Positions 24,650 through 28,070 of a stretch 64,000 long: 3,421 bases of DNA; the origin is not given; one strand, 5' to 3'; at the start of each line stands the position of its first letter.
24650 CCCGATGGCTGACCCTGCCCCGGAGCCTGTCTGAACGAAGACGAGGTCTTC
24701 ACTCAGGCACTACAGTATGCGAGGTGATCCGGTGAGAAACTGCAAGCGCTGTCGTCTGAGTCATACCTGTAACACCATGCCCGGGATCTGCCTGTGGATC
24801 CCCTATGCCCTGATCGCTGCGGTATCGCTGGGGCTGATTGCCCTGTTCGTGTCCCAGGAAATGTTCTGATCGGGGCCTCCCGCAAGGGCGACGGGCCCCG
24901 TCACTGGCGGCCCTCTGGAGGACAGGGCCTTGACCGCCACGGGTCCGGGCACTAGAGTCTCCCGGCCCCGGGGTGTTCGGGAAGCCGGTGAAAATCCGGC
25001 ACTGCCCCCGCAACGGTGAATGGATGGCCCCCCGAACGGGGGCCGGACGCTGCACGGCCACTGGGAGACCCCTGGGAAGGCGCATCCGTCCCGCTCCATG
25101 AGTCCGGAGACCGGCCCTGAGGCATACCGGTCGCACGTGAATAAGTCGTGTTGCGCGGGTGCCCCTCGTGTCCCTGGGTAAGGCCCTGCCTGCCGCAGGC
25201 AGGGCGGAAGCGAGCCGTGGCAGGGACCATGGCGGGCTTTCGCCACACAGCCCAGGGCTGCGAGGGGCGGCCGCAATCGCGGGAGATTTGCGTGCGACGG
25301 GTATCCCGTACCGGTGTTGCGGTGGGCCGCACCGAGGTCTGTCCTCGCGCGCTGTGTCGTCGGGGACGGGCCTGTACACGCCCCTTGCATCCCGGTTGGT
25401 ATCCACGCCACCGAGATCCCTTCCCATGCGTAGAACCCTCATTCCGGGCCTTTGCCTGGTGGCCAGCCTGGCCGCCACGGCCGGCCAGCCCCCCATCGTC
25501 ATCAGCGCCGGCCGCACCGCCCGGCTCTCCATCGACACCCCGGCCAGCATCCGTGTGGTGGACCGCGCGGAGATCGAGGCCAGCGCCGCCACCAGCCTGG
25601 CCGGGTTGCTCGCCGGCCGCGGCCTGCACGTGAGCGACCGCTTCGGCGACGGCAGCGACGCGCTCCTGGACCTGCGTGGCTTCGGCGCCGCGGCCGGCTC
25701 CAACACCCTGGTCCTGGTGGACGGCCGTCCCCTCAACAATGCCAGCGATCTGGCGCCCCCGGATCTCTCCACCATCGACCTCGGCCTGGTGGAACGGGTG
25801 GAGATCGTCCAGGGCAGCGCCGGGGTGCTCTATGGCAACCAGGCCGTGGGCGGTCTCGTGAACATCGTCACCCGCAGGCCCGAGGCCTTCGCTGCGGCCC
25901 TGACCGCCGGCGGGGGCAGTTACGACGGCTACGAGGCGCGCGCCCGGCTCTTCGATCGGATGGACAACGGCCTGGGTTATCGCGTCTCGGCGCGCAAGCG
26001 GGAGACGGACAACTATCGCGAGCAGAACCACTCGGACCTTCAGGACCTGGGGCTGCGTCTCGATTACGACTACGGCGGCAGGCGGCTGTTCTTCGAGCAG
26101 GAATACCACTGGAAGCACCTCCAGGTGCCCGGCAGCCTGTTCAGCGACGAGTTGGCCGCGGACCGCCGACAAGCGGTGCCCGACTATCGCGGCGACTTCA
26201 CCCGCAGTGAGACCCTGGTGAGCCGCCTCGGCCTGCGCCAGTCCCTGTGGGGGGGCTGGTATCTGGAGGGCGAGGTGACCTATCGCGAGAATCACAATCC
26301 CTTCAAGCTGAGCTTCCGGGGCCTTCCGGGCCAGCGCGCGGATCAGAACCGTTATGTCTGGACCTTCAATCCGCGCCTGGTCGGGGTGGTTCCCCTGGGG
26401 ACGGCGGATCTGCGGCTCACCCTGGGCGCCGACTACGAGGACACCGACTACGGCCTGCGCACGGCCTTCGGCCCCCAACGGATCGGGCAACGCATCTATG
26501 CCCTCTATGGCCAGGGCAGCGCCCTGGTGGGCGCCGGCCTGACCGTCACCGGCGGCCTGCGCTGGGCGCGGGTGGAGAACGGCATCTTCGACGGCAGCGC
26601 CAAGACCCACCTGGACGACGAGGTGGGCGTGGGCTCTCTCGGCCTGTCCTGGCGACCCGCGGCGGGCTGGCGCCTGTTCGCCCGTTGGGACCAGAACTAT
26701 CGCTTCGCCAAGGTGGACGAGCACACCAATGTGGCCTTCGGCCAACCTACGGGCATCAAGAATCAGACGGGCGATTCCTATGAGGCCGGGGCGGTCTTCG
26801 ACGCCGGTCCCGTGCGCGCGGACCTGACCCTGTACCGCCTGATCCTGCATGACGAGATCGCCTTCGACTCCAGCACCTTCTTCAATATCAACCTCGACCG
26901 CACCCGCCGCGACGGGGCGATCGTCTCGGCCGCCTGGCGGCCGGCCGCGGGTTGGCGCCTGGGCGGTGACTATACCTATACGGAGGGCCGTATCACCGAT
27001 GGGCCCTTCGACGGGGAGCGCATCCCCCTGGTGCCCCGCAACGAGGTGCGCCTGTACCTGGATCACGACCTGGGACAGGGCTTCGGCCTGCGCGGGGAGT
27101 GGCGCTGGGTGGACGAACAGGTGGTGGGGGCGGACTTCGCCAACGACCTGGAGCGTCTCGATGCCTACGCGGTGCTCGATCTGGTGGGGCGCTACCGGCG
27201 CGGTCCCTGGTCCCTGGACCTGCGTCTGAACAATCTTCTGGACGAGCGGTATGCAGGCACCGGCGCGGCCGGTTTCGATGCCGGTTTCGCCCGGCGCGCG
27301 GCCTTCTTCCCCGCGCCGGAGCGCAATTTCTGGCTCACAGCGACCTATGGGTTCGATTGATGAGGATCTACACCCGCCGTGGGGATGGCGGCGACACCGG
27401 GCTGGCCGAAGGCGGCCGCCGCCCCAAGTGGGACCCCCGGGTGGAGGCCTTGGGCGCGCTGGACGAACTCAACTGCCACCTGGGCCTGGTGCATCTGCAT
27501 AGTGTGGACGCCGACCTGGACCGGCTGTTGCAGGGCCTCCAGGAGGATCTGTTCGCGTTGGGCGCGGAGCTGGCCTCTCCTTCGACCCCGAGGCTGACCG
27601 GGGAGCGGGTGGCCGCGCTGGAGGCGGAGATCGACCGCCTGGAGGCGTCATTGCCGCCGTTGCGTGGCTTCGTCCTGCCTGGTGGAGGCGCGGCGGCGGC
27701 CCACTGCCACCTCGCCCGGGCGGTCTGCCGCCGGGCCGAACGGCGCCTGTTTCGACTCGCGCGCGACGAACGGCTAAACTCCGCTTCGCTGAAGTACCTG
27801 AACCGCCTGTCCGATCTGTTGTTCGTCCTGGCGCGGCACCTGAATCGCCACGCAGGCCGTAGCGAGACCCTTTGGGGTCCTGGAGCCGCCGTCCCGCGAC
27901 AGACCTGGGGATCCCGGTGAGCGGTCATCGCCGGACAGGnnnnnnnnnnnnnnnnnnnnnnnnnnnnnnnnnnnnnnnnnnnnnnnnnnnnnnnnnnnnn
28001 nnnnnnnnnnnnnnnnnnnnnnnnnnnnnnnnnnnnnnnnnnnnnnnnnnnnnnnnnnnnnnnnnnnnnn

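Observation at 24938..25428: Foldback element inserted 6 nt after the B12 box, between a cobalamin riboswitch and btuB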

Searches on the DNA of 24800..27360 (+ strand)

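Call 17: search_rna_families(sources=[L001, L002, L003, L004, L005, L006, L007, L008, L009, L010, L011, L012, L013, L014, L015, L016, L017, L018, L019, L020], threshold=gathering)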
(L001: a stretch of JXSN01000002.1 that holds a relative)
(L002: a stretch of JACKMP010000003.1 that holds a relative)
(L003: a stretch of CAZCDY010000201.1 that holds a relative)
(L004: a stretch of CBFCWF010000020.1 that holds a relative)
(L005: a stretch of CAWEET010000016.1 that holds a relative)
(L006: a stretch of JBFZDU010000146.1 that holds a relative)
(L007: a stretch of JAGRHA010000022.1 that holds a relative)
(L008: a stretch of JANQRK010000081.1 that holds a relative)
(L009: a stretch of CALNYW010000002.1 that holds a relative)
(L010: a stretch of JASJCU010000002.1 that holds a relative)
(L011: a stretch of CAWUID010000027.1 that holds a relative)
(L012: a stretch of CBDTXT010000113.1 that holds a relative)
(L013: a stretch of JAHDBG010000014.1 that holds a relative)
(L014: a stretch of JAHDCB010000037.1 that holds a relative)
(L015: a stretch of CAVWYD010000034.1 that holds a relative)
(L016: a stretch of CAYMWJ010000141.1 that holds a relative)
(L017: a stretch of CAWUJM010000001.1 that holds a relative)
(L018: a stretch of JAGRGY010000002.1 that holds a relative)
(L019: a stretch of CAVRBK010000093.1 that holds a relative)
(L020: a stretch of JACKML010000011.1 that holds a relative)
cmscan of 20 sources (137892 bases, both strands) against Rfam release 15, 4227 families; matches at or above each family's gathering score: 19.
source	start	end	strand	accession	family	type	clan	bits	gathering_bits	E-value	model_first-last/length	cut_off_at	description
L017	1081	2574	-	RF00177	SSU_rRNA_bacteria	Gene; rRNA;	CL00111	1588.4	50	0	1-1533/1533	no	Bacterial small subunit ribosomal RNA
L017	1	503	-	RF02541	LSU_rRNA_bacteria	Gene; rRNA;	CL00112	436.6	50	1.2e-139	1-577/2925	3'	Bacterial large subunit ribosomal RNA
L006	164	362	+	RF00174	Cobalamin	Cis-reg; riboswitch;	CL00101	101.3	31.5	7.4e-24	1-189/189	no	Cobalamin riboswitch aptamer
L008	2395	2635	+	RF00174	Cobalamin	Cis-reg; riboswitch;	CL00101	100.7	31.5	1.1e-23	1-189/189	no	Cobalamin riboswitch aptamer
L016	819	1030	+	RF00174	Cobalamin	Cis-reg; riboswitch;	CL00101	100.5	31.5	1.3e-23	1-189/189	no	Cobalamin riboswitch aptamer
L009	2636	2856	+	RF00174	Cobalamin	Cis-reg; riboswitch;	CL00101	99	31.5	3.3e-23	1-189/189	no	Cobalamin riboswitch aptamer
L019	2624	2851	+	RF00174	Cobalamin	Cis-reg; riboswitch;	CL00101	96.5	31.5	1.8e-22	1-189/189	no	Cobalamin riboswitch aptamer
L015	2658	2877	+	RF00174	Cobalamin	Cis-reg; riboswitch;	CL00101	95.2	31.5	4.2e-22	1-189/189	no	Cobalamin riboswitch aptamer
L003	893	1112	+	RF00174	Cobalamin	Cis-reg; riboswitch;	CL00101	95.1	31.5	4.6e-22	1-189/189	no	Cobalamin riboswitch aptamer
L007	2639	2864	+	RF00174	Cobalamin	Cis-reg; riboswitch;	CL00101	93.9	31.5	1e-21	1-189/189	no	Cobalamin riboswitch aptamer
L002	2633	2871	+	RF00174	Cobalamin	Cis-reg; riboswitch;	CL00101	93.4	31.5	1.4e-21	1-189/189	no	Cobalamin riboswitch aptamer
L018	2598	2827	+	RF00174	Cobalamin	Cis-reg; riboswitch;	CL00101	92.3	31.5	2.9e-21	1-189/189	no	Cobalamin riboswitch aptamer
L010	2560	2797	+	RF00174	Cobalamin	Cis-reg; riboswitch;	CL00101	91.4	31.5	5.1e-21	1-189/189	no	Cobalamin riboswitch aptamer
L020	2607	2844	+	RF00174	Cobalamin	Cis-reg; riboswitch;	CL00101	88.4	31.5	3.6e-20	1-189/189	no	Cobalamin riboswitch aptamer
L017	948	1021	-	RF00005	tRNA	Gene; tRNA;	CL00001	70.7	29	4.2e-13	1-71/71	no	tRNA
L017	700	772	-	RF00005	tRNA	Gene; tRNA;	CL00001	67.8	29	2.6e-12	1-71/71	no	tRNA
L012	2627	2868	+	RF00174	Cobalamin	Cis-reg; riboswitch;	CL00101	62.4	31.5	1e-12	1-189/189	no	Cobalamin riboswitch aptamer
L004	2626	2870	+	RF00174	Cobalamin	Cis-reg; riboswitch;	CL00101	58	31.5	1.9e-11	1-189/189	no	Cobalamin riboswitch aptamer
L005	2640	2875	+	RF00174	Cobalamin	Cis-reg; riboswitch;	CL00101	57.8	31.5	2.1e-11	1-189/189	no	Cobalamin riboswitch aptamer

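Call 23: search_rna_families(sources=[L055, L056, L058, L060], threshold=gathering)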
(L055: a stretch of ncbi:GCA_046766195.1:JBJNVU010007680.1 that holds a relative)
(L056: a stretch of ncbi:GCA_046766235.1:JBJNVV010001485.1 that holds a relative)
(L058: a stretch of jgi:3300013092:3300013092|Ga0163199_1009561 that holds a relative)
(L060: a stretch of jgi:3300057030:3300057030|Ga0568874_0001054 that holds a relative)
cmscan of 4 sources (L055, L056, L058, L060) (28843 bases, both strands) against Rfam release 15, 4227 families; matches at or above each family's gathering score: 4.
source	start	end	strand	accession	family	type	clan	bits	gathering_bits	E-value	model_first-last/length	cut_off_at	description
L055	2723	2893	+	RF00174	Cobalamin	Cis-reg; riboswitch;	CL00101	84.3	31.5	1.2e-19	1-189/189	no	Cobalamin riboswitch aptamer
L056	2571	2891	+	RF00174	Cobalamin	Cis-reg; riboswitch;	CL00101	67.7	31.5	6.4e-15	1-189/189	no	Cobalamin riboswitch aptamer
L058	2436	2782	+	RF00174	Cobalamin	Cis-reg; riboswitch;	CL00101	65.9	31.5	2.1e-14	1-189/189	no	Cobalamin riboswitch aptamer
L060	2436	2580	+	RF00174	Cobalamin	Cis-reg; riboswitch;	CL00101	45.5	31.5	1.5e-08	1-189/189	no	Cobalamin riboswitch aptamer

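Call 64: search_rna_families(source=window, start=24800, end=25500, threshold=evalue, max_evalue=1)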
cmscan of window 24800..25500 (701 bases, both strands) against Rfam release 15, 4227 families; matches with E-value up to 1: 2.
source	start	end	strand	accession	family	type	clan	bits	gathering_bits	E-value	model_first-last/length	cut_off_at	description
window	24954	25133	+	RF00174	Cobalamin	Cis-reg; riboswitch;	CL00101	74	31.5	2.4e-18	1-189/189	no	Cobalamin riboswitch aptamer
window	24902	24974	+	RF01518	pRNA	Gene;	-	19.3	34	0.37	1-90/90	no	NoRC associated RNA, pRNA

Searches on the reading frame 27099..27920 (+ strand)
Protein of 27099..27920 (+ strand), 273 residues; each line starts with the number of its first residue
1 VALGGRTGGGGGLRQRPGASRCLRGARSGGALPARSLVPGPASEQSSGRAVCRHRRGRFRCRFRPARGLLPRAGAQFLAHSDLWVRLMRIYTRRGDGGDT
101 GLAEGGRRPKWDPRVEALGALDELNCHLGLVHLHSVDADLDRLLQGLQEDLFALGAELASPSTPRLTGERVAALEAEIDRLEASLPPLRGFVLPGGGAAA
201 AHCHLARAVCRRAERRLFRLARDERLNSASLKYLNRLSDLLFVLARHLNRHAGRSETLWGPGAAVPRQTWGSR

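Call 12: search_protein_families(library=pfam, proteins=[window:27099-27920:+])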
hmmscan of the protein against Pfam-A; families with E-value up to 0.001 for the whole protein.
window:27099-27920:+ (273 aa): 1 family
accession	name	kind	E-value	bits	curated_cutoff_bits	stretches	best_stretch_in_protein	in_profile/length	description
PF01923.23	Cob_adeno_trans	-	8.1e-57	192.4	24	1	90-247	1-170/171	Cobalamin adenosyltransferase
